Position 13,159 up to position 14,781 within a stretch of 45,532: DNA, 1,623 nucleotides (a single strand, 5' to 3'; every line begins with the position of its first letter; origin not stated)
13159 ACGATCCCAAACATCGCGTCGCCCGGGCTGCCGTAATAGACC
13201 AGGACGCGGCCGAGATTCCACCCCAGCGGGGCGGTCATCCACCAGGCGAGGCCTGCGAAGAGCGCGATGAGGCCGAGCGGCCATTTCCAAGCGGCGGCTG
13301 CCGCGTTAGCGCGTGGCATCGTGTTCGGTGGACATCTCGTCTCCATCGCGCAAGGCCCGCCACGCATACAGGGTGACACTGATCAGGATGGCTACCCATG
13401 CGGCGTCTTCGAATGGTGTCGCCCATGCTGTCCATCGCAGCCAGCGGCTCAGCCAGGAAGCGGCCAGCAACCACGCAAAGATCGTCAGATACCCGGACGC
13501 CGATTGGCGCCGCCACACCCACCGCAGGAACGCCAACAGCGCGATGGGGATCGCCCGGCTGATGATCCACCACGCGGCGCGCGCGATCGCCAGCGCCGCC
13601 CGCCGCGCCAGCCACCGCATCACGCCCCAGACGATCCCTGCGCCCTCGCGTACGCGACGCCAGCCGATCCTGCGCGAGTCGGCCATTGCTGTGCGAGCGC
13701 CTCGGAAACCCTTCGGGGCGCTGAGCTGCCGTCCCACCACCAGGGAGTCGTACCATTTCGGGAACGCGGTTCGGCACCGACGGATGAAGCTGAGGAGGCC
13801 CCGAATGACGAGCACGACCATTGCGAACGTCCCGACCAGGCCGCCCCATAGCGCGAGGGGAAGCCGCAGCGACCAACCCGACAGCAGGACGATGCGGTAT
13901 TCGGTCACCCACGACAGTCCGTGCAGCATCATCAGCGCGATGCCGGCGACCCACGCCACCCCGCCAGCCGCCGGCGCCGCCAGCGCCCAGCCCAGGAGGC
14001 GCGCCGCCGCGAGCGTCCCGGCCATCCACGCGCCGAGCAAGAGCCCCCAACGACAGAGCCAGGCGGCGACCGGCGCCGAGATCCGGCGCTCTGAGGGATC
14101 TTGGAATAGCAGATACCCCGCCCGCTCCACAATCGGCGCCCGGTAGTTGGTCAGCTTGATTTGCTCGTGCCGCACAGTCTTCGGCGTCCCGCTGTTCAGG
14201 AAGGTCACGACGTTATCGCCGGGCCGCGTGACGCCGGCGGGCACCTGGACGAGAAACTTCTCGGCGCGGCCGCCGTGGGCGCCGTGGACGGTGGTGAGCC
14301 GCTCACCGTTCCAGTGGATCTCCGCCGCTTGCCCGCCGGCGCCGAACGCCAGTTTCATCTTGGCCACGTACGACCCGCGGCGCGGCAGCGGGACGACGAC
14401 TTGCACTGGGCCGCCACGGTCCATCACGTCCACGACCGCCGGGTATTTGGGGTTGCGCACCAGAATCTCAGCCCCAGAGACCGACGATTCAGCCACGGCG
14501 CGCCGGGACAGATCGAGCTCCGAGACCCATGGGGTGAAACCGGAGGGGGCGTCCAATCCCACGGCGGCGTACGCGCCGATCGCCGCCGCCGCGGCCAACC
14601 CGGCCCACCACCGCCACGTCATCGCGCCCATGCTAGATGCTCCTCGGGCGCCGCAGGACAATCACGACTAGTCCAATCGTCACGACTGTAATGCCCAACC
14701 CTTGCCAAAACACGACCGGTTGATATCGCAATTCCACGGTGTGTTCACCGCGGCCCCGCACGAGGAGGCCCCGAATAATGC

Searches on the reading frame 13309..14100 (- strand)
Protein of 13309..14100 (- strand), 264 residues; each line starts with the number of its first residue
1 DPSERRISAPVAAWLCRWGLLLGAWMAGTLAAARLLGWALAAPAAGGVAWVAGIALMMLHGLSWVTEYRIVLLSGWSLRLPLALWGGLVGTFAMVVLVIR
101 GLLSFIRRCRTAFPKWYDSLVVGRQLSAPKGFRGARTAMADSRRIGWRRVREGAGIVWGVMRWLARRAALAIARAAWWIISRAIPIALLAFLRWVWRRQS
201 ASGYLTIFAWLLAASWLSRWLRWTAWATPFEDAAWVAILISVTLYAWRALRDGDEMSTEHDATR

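Call 68: predict_structure(alignment_id=A4)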
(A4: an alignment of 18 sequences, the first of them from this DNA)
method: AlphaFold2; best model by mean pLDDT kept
length: 264 residues; sequences in the alignment: 18
mean_pLDDT: 78.0   pTM: 0.41
mean pLDDT of the five models: 78.0, 76.4, 74.6, 73.8, 72.8
residues with pLDDT >= 90: 76; 70-90: 126; 50-70: 40; < 50: 22
segments of 3 or more residues with pLDDT < 50: 1-6, 40-46, 125-132
pLDDT, mean of each block of 10 residues (from residue 1): 51 73 71 59 50 71 76 72 74 78 81 75 50 56 78 85 90 91 91 88 94 96 96 97 96 88 83
secondary structure, 60 per line:
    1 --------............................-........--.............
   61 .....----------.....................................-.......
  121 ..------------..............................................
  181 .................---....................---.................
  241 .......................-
elements in order: H9-36 H38-45 H48-65 H76-112 H114-122 H135-197 H201-220 H224-263

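Call 70: fold_search(model_id=the predicted structure, library=pdb)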
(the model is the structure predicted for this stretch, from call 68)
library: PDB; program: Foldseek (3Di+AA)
matches with E <= 10: 13; with E <= 0.001: 0
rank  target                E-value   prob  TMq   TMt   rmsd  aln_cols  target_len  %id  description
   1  4fm3_C                3.8e+00  0.75  0.21  0.52   2.4        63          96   14  Crystal structure of a DUF4398 family protein (PA2901) from Pseudomonas aeruginosa PAO1 at 2.47 A resolution (released 2012-08-15)
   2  4fm3_A                5.4e+00  0.51  0.21  0.50   2.5        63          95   16  Crystal structure of a DUF4398 family protein (PA2901) from Pseudomonas aeruginosa PAO1 at 2.47 A resolution (released 2012-08-15)
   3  2yxh_A                5.4e+00  0.11  0.16  0.30  12.1        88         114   16  Crystal structure of mazG-related protein from Thermotoga maritima (released 2007-10-30)
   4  8zn8_A                7.7e+00  0.20  0.15  0.22   3.2        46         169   11  MjF-3C-CdS QDs (released 2025-05-28)
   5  8dj0                  7.7e+00  0.02  0.16  0.17  29.8       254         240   16  Crystal structure of NavAb L123T as a basis for the human Nav1.7 Inherited Erythromelalgia I848T mutation (released 2023-04-12)
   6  4qnc_A                8.2e+00  0.08  0.15  0.38   9.0        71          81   14  Crystal structure of a SemiSWEET in an occluded state (released 2014-09-10)
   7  5sv1_J                8.7e+00  0.09  0.16  0.19  17.1       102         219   19  Structure of the ExbB/ExbD complex from E. coli at pH 4.5 (released 2016-09-28)
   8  6prh                  8.7e+00  0.08  0.13  0.27  17.1       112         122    9  X-ray Crystal Structure of Bacillus subtilis RicA (released 2019-10-02)
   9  8i7r_Fj               8.7e+00  0.01  0.14  0.13  27.7       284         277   13  In situ structure of axonemal doublet microtubules in mouse sperm with 48-nm repeat (released 2023-10-11)
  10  2yxh_B                9.2e+00  0.18  0.19  0.43  10.6        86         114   15  Crystal structure of mazG-related protein from Thermotoga maritima (released 2007-10-30)
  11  8i7r_Fm               9.2e+00  0.03  0.20  0.16  31.5       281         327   11  In situ structure of axonemal doublet microtubules in mouse sperm with 48-nm repeat (released 2023-10-11)
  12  7ek4_A                9.7e+00  0.16  0.16  0.24   3.1        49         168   12  prawn ferritin to coordinate with heavy metal ions (released 2021-12-29)
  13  5zfp_J                9.7e+00  0.08  0.13  0.15   6.5        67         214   19  Structure of the ExbB/ExbD hexameric complex (released 2018-05-09)

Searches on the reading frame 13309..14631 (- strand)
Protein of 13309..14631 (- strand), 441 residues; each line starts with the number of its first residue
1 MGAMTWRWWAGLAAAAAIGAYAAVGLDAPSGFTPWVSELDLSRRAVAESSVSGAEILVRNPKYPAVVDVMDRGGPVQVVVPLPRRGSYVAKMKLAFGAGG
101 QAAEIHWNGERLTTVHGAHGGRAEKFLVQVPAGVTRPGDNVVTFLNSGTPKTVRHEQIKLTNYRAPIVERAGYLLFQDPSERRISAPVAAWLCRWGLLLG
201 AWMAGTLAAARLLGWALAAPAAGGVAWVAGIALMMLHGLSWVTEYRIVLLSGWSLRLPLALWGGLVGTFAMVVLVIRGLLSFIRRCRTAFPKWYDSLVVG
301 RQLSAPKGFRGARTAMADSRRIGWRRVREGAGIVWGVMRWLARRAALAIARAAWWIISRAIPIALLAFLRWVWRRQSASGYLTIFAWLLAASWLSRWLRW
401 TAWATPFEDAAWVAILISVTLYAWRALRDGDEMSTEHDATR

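Call 6: search_protein_families(library=pfam, proteins=[window:13309-14631:-], max_evalue=1)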
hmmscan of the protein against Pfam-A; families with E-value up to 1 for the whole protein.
seq(441 aa): 0 families

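Call 12: find_homologous_proteins(query=window:13309-14631:-, max_evalue=0.001)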
Query seq(441 aa) (441 aa): 1 proteins with E <= 0.001 among 8000 candidates.
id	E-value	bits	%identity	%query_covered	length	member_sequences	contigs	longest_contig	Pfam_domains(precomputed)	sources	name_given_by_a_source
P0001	6.0e-287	970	100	100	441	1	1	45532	-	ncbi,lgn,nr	ncbi:MAG: hypothetical protein HY600_02105 [Candidatus Omnitrophica bacterium]|nr:hypothetical prote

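Call 29: search_protein_families(library=ncbifam, proteins=[window:13309-14631:-], max_evalue=1)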
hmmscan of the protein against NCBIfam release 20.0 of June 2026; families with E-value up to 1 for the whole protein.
window:13309-14631:- (441 aa): 0 families

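Call 37: find_homologous_proteins(query=A3, max_evalue=0.001)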
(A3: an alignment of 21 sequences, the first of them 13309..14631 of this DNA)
Query A3 (21 sequences) (441 aa, profile of the alignment): 1 proteins with E <= 0.001 among 8000 candidates.
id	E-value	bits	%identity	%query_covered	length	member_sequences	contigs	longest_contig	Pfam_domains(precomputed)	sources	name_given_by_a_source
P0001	3.4e-105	370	100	100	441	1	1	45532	-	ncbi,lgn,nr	ncbi:MAG: hypothetical protein HY600_02105 [Candidatus Omnitrophica bacterium]|nr:hypothetical prote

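Call 52: predict_structure(alignment_id=A3)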
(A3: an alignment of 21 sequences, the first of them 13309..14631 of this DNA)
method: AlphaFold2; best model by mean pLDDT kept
length: 441 residues; sequences in the alignment: 21
mean_pLDDT: 80.0   pTM: 0.61
mean pLDDT of the five models: 80.0, 77.0, 76.8, 76.0, 75.9
residues with pLDDT >= 90: 170; 70-90: 177; 50-70: 60; < 50: 34
segments of 3 or more residues with pLDDT < 50: 299-324, 436-441
pLDDT, mean of each block of 10 residues (from residue 1): 67 76 73 94 93 86 89 95 96 97 98 97 96 96 96 96 92 87 65 76 71 61 65 77 86 79 69 74 77 55 42 44 50 67 75 81 83 85 93 93 95 95 86 52 43
secondary structure, 60 per line:
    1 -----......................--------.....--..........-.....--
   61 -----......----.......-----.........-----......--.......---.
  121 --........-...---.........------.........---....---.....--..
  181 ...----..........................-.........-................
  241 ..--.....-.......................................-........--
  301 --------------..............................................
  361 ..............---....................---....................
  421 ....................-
elements in order: H6-27 E36-40 H44-50 E54-58 E66-71 E76-82 E88-96 E102-107 E110-116 E123-130 E138-146 E153-161 E165-168 E172-176 H179-183 H188-213 H215-223 H225-242 E245-249 H251-289 H291-298 H315-374 H378-397 H401-440

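Call 55: fold_search(model_id=the predicted structure, library=pdb)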
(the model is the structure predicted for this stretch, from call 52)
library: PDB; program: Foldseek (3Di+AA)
matches with E <= 10: 1496; with E <= 0.001: 403
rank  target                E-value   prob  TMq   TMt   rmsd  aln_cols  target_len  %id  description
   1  2w1w_A                8.4e-08  1.00  0.22  0.61   4.7       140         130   16  Native structure of a family 35 carbohydrate binding module from Clostridium thermocellum (released 2009-01-20)
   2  2w47_A                2.3e-07  1.00  0.23  0.63   4.5       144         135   16  Clostridium thermocellum CBM35 in complex with delta-4,5- anhydrogalacturonic acid (released 2009-01-27)
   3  2w1w_B                3.5e-07  1.00  0.23  0.67   4.6       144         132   16  Native structure of a family 35 carbohydrate binding module from Clostridium thermocellum (released 2009-01-20)
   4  3wnk                  3.9e-07  1.00  0.21  0.14   6.6       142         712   17  Crystal Structure of Bacillus circulans T-3040 cycloisomaltooligosaccharide glucanotransferase (released 2014-02-05)
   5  5fui                  4.6e-07  1.00  0.21  0.61   4.2       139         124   12  Crystal structure of the C-terminal CBM6 of LamC a marine laminarianse from Zobellia galactanivorans (released 2016-03-02)
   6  3zm8_A                4.9e-07  1.00  0.24  0.24   8.3       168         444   14  Crystal structure of Podospora anserina GH26-CBM35 beta-(1,4)- mannanase (released 2013-04-17)
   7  8j3x_A                5.2e-07  1.00  0.22  0.25  11.1       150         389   16  Crystal structure of CBM6E from Saccharophagus degradans (released 2024-04-24)
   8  3wnp_A                6.2e-07  1.00  0.22  0.14   4.3       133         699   15  D308A, F268V, D469Y, A513V, and Y515S quintuple mutant of Bacillus circulans T-3040 cycloisomaltooligosaccharide gluca (released 2014-02-05)
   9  4qaw_H                8.3e-07  1.00  0.23  0.20   5.0       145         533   14  Structure of modular Xyn30D from Paenibacillus barcinonensis (released 2014-10-08)
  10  4qaw_D                1.1e-06  1.00  0.23  0.19   4.4       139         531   16  Structure of modular Xyn30D from Paenibacillus barcinonensis (released 2014-10-08)
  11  4qaw_E                1.1e-06  1.00  0.23  0.20   4.7       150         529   16  Structure of modular Xyn30D from Paenibacillus barcinonensis (released 2014-10-08)
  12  4qaw_C                1.1e-06  1.00  0.24  0.20   4.8       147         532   14  Structure of modular Xyn30D from Paenibacillus barcinonensis (released 2014-10-08)
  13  3wno_A                1.2e-06  1.00  0.22  0.14   4.4       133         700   15  D308A mutant of Bacillus circulans T-3040 cycloisomaltooligosaccharide glucanotransferase complexed with cycloisomalto (released 2014-02-05)
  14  4qb2                  1.3e-06  1.00  0.22  0.64   4.5       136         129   15  Structure of CBM35 in complex with glucuronic acid (released 2014-10-08)
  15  3wnl_A                1.3e-06  1.00  0.21  0.14   6.2       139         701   15  D308A mutant of Bacillus circulans T-3040 cycloisomaltooligosaccharide glucanotransferase complexed with isomaltohexao (released 2014-02-05)
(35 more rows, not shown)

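Call 57: search_protein_families(library=pfam, alignment_id=A3, max_evalue=5)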
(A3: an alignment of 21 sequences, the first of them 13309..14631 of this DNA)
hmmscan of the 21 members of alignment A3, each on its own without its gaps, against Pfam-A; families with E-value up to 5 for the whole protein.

A. member 1, window:13309-14631:- (441 aa): 0 families

B. families by the number of members that match (of 21 scanned): 7 families
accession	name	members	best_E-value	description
PF13364.12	BetaGal_ABD2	3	0.0034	Beta-galactosidase second all-beta domain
PF14683.12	CBM-like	2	0.015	Polysaccharide lyase family 4, domain III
PF24197.1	DUF7422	1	0.0068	Family of unknown function (DUF7422)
PF03170.19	BcsB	1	0.1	Bacterial cellulose synthase subunit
PF11119.13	DUF2633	1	0.16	Protein of unknown function (DUF2633)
PF24284.1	DUF7472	1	0.18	Family of unknown function (DUF7472)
PF03597.20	FixS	1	3.7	Cytochrome oxidase maturation protein cbb3-type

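Call 84: search_solved_structures(query=A3, max_evalue=10)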
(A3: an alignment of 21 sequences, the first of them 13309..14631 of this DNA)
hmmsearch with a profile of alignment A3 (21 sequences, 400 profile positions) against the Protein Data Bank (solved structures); distinct sequences matched with E-value up to 10: 13.
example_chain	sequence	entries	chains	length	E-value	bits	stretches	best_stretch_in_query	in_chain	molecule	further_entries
6b85_J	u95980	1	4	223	0.32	13.1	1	228-298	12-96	TMHC4_R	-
5fq2_B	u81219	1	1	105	0.35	13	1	97-141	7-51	SUMO-ACTIVATING ENZYME SUBUNIT 2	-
4w5v_B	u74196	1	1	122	0.5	12.5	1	97-141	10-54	SUMO-activating enzyme subunit 2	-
5ej1_B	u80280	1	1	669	1.2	11.3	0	94-142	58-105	Putative cellulose synthase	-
4hg6_B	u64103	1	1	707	1.3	11.2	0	94-142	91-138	Cellulose Synthase Subunit B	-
4p00_B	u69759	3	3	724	1.3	11.1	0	94-142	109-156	Cellulose Synthase B subunit | Cellulose Synthase subunit B | Putative cellulose synthase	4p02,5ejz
5eiy_B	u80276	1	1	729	1.3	11.1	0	94-142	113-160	Putative cellulose synthase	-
8uid_B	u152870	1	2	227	2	10.5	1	88-141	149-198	Beta-galactosidase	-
3j1z_P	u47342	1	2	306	2.4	10.2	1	168-267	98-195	Cation efflux family protein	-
8f6j_B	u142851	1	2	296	2.5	10.1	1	168-267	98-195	Cadmium and zinc efflux pump FieF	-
5vrf_B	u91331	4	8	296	2.6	10.1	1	168-267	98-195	Cadmium and zinc efflux pump FieF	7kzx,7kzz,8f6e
8f6h_A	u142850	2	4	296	3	9.9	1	168-267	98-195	Cadmium and zinc efflux pump FieF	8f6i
8f6k_A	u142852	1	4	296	3.2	9.8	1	168-267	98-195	Cadmium and zinc efflux pump FieF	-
